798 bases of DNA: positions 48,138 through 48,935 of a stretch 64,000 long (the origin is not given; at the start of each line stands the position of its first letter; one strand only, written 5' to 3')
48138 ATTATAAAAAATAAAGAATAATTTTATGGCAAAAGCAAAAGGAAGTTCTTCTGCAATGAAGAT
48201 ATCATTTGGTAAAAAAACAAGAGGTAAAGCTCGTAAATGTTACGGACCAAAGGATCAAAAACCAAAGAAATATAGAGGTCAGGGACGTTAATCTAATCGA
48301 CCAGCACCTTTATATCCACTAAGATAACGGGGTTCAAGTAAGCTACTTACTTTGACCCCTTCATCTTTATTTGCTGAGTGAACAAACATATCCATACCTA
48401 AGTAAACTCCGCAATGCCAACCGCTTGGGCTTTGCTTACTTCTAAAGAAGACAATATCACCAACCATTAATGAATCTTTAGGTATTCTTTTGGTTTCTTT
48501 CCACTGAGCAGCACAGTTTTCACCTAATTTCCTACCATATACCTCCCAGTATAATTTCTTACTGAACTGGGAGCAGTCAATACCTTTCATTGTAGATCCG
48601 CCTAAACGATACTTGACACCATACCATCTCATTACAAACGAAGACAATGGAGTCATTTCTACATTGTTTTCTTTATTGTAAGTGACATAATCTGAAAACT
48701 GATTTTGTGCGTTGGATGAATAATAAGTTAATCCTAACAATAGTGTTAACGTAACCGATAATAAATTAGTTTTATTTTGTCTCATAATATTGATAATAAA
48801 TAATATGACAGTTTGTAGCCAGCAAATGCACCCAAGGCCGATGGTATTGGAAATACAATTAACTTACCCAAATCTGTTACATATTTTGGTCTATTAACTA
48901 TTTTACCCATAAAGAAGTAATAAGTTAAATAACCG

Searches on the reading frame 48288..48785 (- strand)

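Call 6: search_protein_families(library=phrogs, proteins=[window:48288-48785:-], max_evalue=0.01)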
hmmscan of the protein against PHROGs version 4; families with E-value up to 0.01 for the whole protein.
window:48288-48785:- (165 aa): 7 families
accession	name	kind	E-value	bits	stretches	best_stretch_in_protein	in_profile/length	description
phrog_329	-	tail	9.7e-18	64.8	1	48-161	539-653/949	minor tail protein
phrog_400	-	tail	3e-13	50.6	1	38-163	525-650/654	tail protein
phrog_12508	-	unknown function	4.9e-09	37.1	1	40-153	136-248/260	-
phrog_25111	-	tail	6.4e-07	29.9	1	51-164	219-331/333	tail protein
phrog_1015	-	tail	0.00011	21.9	1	94-159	724-786/795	tail protein with lysin activity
phrog_2810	-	head and packaging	0.00039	19.8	1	49-148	515-607/952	virion structural protein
phrog_2134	-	unknown function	0.0069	17.2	0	95-139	75-117/135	-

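Call 62: search_protein_families(library=pfam, proteins=[window:48288-48785:-], max_evalue=0.01)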
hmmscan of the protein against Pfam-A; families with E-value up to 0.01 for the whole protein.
window:48288-48785:- (165 aa): 2 families
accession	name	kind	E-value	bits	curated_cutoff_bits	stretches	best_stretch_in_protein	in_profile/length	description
PF00877.26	NLPC_P60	-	2.4e-20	72.9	23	1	56-157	1-99/105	NlpC/P60 family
PF22262.2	DUF6950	-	0.0093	16.5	27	0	91-140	74-119/134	Domain of unknown function (DUF6950)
